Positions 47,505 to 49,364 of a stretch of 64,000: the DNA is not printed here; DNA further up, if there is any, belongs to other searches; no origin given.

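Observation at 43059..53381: Accessory catabolic island: PaaK-like CoA ligase + SSS/DUF4212 transporter + stand-alone 5S-type carboxyltransferase + XDH-family molybdoenzyme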

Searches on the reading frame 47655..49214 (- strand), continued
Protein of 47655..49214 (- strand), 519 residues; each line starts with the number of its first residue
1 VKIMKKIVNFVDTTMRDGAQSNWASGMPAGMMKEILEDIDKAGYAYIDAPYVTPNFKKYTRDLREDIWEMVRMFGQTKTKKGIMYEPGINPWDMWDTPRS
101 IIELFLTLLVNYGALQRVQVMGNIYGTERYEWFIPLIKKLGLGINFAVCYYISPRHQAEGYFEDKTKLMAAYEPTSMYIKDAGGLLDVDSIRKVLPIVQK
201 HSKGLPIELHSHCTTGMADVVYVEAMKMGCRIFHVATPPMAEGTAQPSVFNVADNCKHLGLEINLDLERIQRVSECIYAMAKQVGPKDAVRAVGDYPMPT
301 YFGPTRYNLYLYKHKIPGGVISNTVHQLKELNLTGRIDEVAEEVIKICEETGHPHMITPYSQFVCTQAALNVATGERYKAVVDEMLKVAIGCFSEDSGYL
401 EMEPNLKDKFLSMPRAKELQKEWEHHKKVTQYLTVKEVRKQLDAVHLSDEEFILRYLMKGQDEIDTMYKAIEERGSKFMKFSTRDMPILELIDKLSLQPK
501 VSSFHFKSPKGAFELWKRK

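Call 25: search_protein_families(library=pfam, proteins=[L017:223-1128:+, L017:2860-4158:+, L014:8508-9791:+, L015:16702-17682:+, L037:11595-12668:+, L034:3549-4724:-, L013:1211-2971:+, L009:14396-15994:-, L018:4003-4776:+, L018:5454-6347:+], max_evalue=0.00001)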
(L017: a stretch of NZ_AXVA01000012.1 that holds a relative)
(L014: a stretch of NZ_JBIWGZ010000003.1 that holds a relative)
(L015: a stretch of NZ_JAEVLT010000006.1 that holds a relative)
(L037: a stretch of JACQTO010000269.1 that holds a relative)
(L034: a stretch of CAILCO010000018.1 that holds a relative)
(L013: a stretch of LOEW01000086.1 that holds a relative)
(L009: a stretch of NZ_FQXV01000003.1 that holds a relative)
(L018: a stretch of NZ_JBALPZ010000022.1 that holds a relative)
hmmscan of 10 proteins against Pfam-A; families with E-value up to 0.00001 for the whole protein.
L017:223-1128:+ (301 aa): 2 families
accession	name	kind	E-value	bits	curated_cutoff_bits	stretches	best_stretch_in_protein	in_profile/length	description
PF03466.25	LysR_substrate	-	2.8e-39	135.1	28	1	90-292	5-207/209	LysR substrate binding domain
PF00126.33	HTH_1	-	1.1e-22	80.2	26.6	1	3-62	1-60/60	Bacterial regulatory helix-turn-helix protein, lysR family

L017:2860-4158:+ (432 aa): 1 family
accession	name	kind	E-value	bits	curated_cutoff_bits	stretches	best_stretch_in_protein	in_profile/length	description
PF07690.21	MFS_1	-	1.8e-54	185.4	33.4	2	21-269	2-231/347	Major Facilitator Superfamily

L014:8508-9791:+ (427 aa): 2 families
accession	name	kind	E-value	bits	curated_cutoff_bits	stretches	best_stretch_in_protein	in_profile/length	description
PF14535.12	AMP-binding_C_2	-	6.8e-19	68.4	25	1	337-421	1-96/96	AMP-binding enzyme C-terminal domain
PF00501.34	AMP-binding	-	1.9e-09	37.2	29.9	1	92-286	170-374/384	AMP-binding enzyme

L015:16702-17682:+ (326 aa): 1 family
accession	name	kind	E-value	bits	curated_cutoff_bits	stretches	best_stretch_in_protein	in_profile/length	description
PF01557.24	FAA_hydrolase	-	2.2e-74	250.2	23.9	1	112-316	1-213/214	Fumarylacetoacetate (FAA) hydrolase C-terminal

L037:11595-12668:+ (357 aa): 1 family
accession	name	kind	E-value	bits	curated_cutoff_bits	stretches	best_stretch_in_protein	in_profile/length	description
PF03401.19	TctC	-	4e-53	181.1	27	1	75-352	3-273/274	Tripartite tricarboxylate transporter family receptor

L034:3549-4724:- (391 aa): 2 families
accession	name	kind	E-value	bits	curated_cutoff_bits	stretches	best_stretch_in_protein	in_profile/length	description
PF22691.2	Thiolase_C_1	-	2.8e-63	212.4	28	1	243-386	1-143/144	Thiolase C-terminal domain-like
PF02803.24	Thiolase_C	-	2.7e-09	37.1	27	1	247-373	11-114/123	Thiolase, C-terminal domain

L013:1211-2971:+ (586 aa): 7 families
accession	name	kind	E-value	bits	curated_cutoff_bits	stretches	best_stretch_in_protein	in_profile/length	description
PF00441.29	Acyl-CoA_dh_1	-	1.5e-39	136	22.4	1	250-413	1-145/150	Acyl-CoA dehydrogenase, C-terminal domain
PF02771.21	Acyl-CoA_dh_N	-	1.3e-28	100.1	22.9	1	29-141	1-113/113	Acyl-CoA dehydrogenase, N-terminal domain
PF02770.24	Acyl-CoA_dh_M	-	4.3e-24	85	33.3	1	145-238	1-97/97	Acyl-CoA dehydrogenase, middle domain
PF21263.2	Acyl-CoA-dh_C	-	5.3e-23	81.6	27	1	456-558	2-96/96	Acyl-CoA dehydrogenase, C-terminal domain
PF08028.16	Acyl-CoA_dh_2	-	1.1e-15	58.5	22.7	1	267-406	3-133/134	Acyl-CoA dehydrogenase, C-terminal domain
PF21343.2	ACAD9-ACADV_C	-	2.2e-07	31.6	27.8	0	458-526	15-82/120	ACAD9/ACADV, C-terminal domain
PF22924.1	ACOX_C_alpha1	-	8.5e-07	29.4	27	1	260-408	4-159/169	Acyl-CoA oxidase, C-alpha1 domain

L009:14396-15994:- (532 aa): 1 family
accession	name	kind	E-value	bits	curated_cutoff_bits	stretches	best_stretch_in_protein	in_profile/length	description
PF00496.27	SBP_bac_5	-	2.9e-93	313.4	32.4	1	81-445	3-362/368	Bacterial extracellular solute-binding proteins, family 5 Middle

L018:4003-4776:+ (257 aa): 3 families
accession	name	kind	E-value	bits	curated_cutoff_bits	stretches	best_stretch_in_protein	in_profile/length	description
PF00005.33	ABC_tran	-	3.2e-29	102.7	25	1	21-176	2-137/137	ABC transporter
PF12399.14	BCA_ABC_TP_C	-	2.6e-09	36.9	25.5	1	226-249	2-25/27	Branched-chain amino acid ATP-binding cassette transporter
PF13304.12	AAA_21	-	5.9e-07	30.3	27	0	35-51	4-20/304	AAA domain, putative AbiEii toxin, Type IV TA system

L018:5454-6347:+ (297 aa): 1 family
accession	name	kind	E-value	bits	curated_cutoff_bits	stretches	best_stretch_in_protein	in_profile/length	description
PF02653.21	BPD_transp_2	-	7.2e-40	137.3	26.8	1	16-282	2-269/269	Branched-chain amino acid transport system / permease component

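Call 34: find_encoding_contigs(protein=P0002, flank=10000, max_places=10)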
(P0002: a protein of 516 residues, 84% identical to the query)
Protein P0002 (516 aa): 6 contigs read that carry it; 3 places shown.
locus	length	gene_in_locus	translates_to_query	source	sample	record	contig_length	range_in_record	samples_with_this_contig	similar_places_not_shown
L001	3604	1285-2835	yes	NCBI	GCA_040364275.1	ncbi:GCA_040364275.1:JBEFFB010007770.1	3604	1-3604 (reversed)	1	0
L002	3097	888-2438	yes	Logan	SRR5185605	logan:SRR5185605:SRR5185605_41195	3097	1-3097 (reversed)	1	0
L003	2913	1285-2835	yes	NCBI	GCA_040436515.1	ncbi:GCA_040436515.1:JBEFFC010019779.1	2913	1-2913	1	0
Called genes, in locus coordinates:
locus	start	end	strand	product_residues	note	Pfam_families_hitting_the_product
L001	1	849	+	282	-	?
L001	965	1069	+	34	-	-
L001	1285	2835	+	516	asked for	PF00682:HMGL-like, PF02436:PYC_OADA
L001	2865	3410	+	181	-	PF00364:Biotin_lipoyl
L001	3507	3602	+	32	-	?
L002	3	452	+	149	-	?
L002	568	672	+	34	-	-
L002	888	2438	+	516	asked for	PF00682:HMGL-like, PF02436:PYC_OADA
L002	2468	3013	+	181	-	PF00364:Biotin_lipoyl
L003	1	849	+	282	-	?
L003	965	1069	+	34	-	-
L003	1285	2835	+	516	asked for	PF00682:HMGL-like, PF02436:PYC_OADA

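Call 35: find_encoding_contigs(protein=P0001, flank=10000, max_places=5)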
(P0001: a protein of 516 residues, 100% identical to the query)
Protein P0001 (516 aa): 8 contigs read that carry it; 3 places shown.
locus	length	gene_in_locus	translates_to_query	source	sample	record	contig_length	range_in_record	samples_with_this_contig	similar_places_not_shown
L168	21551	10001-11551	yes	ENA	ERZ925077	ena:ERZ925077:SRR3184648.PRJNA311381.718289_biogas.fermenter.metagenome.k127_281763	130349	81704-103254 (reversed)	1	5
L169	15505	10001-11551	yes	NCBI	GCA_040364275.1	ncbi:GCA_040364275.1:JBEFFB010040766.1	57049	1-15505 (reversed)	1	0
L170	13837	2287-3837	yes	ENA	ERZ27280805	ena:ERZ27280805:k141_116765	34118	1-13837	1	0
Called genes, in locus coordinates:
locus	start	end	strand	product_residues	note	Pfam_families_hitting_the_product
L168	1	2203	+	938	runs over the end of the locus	PF02739:5_3_exonuc_N, PF01367:5_3_exonuc, PF00476:DNA_pol_A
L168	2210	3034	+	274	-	PF01149:Fapy_DNA_glyco, PF06831:H2TH, PF06827:zf-FPG_IleRS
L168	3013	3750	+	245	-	PF01121:CoaE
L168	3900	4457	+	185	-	PF01464:SLT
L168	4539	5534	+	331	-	PF00180:Iso_dh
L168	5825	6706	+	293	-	PF00941:FAD_binding_5, PF03450:CO_deh_flav_C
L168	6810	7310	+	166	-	PF00111:Fer2, PF01799:Fer2_2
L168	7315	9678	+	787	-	PF01315:Ald_Xan_dh_C, PF02738:MoCoBD_1, PF20256:MoCoBD_2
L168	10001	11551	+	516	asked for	PF00682:HMGL-like, PF02436:PYC_OADA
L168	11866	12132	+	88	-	-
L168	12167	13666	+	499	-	PF00474:SSF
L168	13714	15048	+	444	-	PF00501:AMP-binding (weak), PF14535:AMP-binding_C_2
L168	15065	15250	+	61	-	-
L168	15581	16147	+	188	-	PF00440:TetR_N, PF17932:TetR_C_24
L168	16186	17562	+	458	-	PF01134:GIDA (faint), PF03486:HI0933_like (faint), PF07992:Pyr_redox_2, PF13434:Lys_Orn_oxgnase (faint), PF13738:Pyr_redox_3, PF01266:DAO (faint), PF00070:Pyr_redox, PF02852:Pyr_redox_dim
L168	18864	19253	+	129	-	PF03061:4HBT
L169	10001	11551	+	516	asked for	PF00682:HMGL-like, PF02436:PYC_OADA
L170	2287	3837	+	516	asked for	PF00682:HMGL-like, PF02436:PYC_OADA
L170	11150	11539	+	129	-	PF03061:4HBT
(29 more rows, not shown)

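Call 46: search_solved_structures(query=window:47655-49205:-, max_evalue=0.00001, show_alignments=1)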
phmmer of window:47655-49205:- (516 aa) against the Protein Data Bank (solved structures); distinct sequences matched with E-value up to 0.00001: 29.
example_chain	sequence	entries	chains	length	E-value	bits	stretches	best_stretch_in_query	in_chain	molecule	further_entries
5ks8_C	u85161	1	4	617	1.8e-32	115.6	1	5-392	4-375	Pyruvate carboxylase subunit beta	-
1s3h_A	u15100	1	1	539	3e-31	111.6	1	5-393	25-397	transcarboxylase 5S subunit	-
1u5j_A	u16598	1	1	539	4.5e-31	111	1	5-393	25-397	transcarboxylase 5S subunit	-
1rqb_A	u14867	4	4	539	4.5e-31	111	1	5-393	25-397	transcarboxylase 5S subunit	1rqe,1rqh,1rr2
2nx9_A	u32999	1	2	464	9.2e-31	110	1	4-390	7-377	Oxaloacetate decarboxylase 2, subunit alpha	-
5vz0_A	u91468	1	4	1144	1.6e-17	66.3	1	5-367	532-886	Pyruvate carboxylase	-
5vyz_A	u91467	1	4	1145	2.3e-17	65.8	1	5-367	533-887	Pyruvate carboxylase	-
5vyw_A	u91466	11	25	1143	2.3e-17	65.8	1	5-367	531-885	Pyruvate carboxylase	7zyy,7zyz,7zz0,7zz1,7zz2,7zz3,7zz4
4jx4_A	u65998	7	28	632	1.1e-11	47.1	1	3-370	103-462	Pyruvate carboxylase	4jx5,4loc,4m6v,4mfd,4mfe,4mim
4jx6_A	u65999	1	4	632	1.1e-11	47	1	3-370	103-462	Pyruvate carboxylase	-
4qsl_H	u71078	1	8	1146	1.2e-11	47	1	7-365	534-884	Pyruvate carboxylase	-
4qsk_A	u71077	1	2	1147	1.2e-11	47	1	7-365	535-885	Pyruvate carboxylase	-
4qsh_A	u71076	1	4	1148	1.2e-11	47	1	7-365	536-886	Pyruvate carboxylase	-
2qf7_A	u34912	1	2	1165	4.1e-11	45.2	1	3-370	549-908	Pyruvate carboxylase protein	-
3tw6_A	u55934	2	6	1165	1.9e-10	43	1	3-370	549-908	Pyruvate carboxylase protein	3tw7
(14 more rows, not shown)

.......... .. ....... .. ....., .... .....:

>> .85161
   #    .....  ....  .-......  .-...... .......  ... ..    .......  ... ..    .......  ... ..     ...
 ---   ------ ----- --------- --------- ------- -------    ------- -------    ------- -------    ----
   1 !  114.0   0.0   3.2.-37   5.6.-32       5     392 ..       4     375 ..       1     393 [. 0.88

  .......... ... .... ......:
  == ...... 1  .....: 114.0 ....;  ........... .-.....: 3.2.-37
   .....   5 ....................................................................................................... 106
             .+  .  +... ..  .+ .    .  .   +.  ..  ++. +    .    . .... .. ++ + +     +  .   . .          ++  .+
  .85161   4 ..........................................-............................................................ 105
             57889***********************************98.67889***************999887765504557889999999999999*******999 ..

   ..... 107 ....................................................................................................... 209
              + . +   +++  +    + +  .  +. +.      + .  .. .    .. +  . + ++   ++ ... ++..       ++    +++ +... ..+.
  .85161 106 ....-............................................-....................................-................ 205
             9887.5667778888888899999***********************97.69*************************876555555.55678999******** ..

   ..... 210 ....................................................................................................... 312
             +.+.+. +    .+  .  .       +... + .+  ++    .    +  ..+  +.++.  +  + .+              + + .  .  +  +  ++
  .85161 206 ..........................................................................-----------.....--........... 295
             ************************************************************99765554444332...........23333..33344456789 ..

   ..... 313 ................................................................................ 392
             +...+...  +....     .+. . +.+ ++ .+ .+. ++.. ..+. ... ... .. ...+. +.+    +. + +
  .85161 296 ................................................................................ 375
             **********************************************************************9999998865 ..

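Call 63: search_dna_similar(query=window:47655-49205:-, collection=plasmids, mode=protein, max_rows=30, max_evalue=1e-30)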
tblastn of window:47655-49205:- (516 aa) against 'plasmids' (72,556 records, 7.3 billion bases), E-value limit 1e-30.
Records with a match: 24; places in all: 27; records where one place covers at least 80% of the query: 18.
Best place of each record, by identity: <60% 24.
By first word of the organism name: Rhodococcus 4; Novosphingobium 3; Caballeronia 2; Sulfitobacter 2; Sphingobium 2; Burkholderia 1; Pseudomonas 1; Rhizobium 1; Arthrobacter 1; Cnuibacter 1; and 6 more.
By predicted mobility (MOB-suite, as given by PLSDB): non-mobilizable 11; mobilizable 9; conjugative 4.
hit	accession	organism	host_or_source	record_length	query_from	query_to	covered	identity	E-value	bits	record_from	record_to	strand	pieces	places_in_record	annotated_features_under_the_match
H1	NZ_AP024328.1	Caballeronia sp. NK8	-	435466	3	512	99%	32.6%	4e-69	248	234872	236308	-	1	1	pyruvate carboxylase subunit B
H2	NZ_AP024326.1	Caballeronia sp. NK8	-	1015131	3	512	99%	32.6%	4e-69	248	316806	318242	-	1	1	record has no annotation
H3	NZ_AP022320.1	Burkholderia sp. THE68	Togo hemipterus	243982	3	512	99%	32.6%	8e-69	247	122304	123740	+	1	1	pyruvate carboxylase subunit B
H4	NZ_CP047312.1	Pseudomonas putida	whole organism,soil sample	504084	5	512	98%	31.9%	4e-64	233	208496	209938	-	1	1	biotin carboxyl carrier protein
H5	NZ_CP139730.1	Sulfitobacter faviae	Bacterial Culture,hydrothermal vent ...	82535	1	452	88%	34.9%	3e-71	254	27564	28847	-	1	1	hypothetical protein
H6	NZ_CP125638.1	Rhizobium leguminosarum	Phaseolus vulgaris,Pure culture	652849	5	493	95%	30.7%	8e-64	232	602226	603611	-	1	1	hypothetical protein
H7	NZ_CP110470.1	Rhodococcus opacus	cell culture,Soil contaminated by oil ...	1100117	5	467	90%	31.3%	4e-55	207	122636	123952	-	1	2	record has no annotation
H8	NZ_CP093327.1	Arthrobacter sulfonylureivorans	whole organism,grassland soil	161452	2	473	91%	30.3%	4e-54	204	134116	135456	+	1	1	pyruvate carboxylase subunit B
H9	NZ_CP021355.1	Rhodococcus oxybenzonivorans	river sediment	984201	2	490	95%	29.2%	2e-54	205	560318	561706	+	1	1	carboxyltransferase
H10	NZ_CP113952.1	Rhodococcus sp. JS3073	culture,soil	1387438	2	467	90%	30.6%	6e-54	203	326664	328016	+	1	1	record has no annotation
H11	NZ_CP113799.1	Rhodococcus pyridinivorans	sediment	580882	5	507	97%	28.2%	3e-51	195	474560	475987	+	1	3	carboxyltransferase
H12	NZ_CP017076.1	Novosphingobium resinovorum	single cell,soil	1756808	5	492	95%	28.4%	2e-50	193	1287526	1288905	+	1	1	none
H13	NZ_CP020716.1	Cnuibacter physcomitrellae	Physcomitrium patens,single cell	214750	2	473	91%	28.6%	1e-52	199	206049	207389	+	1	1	pyruvate carboxylase subunit B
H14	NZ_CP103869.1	Novosphingobium humi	pure culture,soil biofilm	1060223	5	505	97%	26.8%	9e-46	179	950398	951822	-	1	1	none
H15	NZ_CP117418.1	Novosphingobium humi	Single cell,Soil from military shooting ...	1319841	5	505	97%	26.8%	1e-45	179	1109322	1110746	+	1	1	none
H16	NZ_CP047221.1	Sphingobium yanoikuyae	cell culture,sludge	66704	5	498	96%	25.6%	7e-45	177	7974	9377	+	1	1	biotin carboxyl carrier protein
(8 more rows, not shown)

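Call 64: get_annotated_region(hit=H9, flank=7000)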
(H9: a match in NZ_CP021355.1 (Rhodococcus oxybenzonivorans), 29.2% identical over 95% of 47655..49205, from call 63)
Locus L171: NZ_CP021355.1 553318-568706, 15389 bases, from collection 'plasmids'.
description: Rhodococcus oxybenzonivorans strain S2-17 plasmid pRB98, complete sequence
organism: Rhodococcus oxybenzonivorans (NCBI taxid 1990687)
taxonomy: Bacteria; Actinomycetota; Actinomycetes; Mycobacteriales; Nocardiaceae; Rhodococcus; Rhodococcus oxybenzonivorans
host: -; source: river sediment; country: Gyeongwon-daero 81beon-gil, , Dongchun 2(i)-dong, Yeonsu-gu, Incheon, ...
typing (MOB-suite, as given by PLSDB): mobilizable; relaxase MOBP
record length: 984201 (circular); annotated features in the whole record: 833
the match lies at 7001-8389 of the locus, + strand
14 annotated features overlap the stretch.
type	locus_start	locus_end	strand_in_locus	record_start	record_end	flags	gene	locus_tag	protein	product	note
CDS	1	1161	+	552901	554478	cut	-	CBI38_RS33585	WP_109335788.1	hypothetical protein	-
CDS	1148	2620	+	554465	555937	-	-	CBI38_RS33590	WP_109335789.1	AMP-binding protein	-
CDS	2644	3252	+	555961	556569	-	-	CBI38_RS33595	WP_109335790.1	hypothetical protein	-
CDS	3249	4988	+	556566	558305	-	-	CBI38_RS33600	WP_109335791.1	pyruvate, phosphate dikinase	-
CDS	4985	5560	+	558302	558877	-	-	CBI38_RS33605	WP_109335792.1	biotin/lipoyl-containing protein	-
CDS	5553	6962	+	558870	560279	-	-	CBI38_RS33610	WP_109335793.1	acetyl-CoA carboxylase biotin carboxylase subunit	-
CDS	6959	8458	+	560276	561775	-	-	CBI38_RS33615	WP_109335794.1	carboxyltransferase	-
CDS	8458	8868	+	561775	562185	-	-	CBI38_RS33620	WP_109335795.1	OB-fold domain-containing protein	-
CDS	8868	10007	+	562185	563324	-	-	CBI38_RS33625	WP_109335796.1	thiolase family protein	-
CDS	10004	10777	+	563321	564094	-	-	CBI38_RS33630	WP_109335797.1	tyrosine-protein phosphatase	GO:0006470 - protein dephosphorylation [Evidence IEA]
CDS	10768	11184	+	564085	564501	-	-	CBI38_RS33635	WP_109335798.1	SRPBCC family protein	-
CDS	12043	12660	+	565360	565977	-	-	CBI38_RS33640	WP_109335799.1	TetR/AcrR family transcriptional regulator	-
CDS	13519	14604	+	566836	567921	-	-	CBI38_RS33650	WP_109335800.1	phosphotransferase family protein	-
CDS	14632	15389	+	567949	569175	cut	-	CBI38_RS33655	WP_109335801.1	acyl-CoA dehydrogenase family protein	-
